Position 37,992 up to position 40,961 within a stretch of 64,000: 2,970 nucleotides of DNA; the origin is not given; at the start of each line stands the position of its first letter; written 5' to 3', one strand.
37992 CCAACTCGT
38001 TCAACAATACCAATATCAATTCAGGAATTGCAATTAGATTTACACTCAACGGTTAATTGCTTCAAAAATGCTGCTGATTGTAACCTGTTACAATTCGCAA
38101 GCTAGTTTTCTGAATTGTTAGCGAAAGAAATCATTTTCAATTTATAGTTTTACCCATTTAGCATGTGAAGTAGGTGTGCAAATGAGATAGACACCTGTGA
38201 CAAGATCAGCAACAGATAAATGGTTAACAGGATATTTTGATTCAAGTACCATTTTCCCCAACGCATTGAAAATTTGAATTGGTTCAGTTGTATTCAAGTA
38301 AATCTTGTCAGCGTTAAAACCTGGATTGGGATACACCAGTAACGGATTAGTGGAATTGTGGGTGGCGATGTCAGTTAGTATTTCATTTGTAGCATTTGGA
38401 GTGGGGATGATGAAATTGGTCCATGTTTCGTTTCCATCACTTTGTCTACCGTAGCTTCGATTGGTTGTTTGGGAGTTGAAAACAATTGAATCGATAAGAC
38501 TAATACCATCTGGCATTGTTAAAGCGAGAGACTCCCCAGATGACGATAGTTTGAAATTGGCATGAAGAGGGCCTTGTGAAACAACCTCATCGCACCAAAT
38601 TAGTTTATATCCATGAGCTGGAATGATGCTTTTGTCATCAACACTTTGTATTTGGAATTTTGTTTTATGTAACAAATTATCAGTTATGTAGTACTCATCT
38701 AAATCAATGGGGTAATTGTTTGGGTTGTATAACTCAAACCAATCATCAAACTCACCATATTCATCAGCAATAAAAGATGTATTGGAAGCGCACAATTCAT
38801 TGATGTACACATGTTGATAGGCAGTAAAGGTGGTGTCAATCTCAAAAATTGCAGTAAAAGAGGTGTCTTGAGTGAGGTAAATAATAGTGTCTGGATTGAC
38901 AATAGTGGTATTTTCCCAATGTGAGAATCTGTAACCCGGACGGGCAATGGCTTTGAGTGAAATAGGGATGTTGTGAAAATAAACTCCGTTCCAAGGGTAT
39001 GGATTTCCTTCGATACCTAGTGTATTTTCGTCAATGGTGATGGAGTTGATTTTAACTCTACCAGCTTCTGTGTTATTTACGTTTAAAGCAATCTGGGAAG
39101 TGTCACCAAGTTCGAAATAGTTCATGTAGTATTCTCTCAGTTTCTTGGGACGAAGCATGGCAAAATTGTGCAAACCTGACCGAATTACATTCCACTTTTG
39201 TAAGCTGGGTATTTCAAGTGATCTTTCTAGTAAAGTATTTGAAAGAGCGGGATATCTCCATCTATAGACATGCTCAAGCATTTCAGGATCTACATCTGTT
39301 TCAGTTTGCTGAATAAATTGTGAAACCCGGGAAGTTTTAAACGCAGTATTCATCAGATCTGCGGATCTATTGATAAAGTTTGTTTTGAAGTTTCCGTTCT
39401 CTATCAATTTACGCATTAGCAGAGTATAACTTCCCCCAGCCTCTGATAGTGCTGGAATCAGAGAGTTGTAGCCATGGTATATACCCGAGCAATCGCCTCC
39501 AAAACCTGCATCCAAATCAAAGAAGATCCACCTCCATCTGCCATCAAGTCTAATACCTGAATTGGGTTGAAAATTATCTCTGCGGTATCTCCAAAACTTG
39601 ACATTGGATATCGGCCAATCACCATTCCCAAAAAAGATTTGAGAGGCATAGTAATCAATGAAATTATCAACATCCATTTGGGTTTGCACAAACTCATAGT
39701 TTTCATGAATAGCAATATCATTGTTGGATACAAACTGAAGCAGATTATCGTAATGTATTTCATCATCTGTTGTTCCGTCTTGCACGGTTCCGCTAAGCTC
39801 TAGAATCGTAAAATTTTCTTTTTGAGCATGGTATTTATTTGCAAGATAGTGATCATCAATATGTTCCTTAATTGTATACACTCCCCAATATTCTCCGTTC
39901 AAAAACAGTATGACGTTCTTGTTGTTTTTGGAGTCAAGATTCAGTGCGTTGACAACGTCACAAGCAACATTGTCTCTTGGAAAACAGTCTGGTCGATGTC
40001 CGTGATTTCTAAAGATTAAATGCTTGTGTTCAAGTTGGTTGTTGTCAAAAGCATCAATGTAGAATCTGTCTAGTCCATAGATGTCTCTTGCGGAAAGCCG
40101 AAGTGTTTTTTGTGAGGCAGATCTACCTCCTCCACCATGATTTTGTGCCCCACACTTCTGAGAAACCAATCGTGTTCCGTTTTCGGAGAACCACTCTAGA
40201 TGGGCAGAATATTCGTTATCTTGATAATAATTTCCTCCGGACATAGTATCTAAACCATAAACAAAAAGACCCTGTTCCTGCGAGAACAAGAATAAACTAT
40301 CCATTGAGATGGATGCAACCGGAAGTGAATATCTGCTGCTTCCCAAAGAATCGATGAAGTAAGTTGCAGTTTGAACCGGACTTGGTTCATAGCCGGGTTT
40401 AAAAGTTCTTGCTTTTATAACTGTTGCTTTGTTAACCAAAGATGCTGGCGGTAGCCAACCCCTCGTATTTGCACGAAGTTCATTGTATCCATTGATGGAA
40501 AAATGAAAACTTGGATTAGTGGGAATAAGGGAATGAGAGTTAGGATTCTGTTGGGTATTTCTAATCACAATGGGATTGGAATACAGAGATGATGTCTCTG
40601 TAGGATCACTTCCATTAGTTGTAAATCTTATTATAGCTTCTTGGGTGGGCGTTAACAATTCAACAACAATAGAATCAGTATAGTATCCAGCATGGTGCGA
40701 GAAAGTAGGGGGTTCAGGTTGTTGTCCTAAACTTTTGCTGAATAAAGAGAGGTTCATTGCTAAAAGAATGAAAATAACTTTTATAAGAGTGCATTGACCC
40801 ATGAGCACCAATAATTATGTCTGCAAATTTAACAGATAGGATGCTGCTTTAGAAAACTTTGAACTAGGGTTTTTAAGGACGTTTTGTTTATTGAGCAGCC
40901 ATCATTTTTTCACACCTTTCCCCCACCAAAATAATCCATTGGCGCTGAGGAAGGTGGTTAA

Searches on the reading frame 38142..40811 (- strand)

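Call 52: search_protein_families(library=pfam, max_evalue=0.001, proteins=[window:38142-40811:-])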
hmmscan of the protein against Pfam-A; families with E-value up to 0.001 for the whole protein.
window:38142-40811:- (889 aa): 6 families
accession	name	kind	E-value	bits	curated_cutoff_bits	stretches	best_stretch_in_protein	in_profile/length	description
PF08757.17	CotH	-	7.1e-40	137.9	23.8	1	225-555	4-319/322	CotH kinase protein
PF13290.12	CHB_HEX_C_1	-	1.3e-13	51.1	22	1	41-87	3-49/67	Chitobiase/beta-hexosaminidase C-terminal domain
PF13287.12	Fn3_assoc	-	3.5e-12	46.7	23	1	50-151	1-59/59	Fn3 associated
PF00932.25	LTD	-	7e-10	39.7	34.3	1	664-777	4-106/109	Lamin Tail Domain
PF18962.6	Por_Secre_tail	-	2.5e-05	24.9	27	1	826-883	1-66/75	Secretion system C-terminal sorting domain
PF18998.6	Flg_new_2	-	0.00045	20.6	23.6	0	613-658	21-71/73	Divergent InlB B-repeat domain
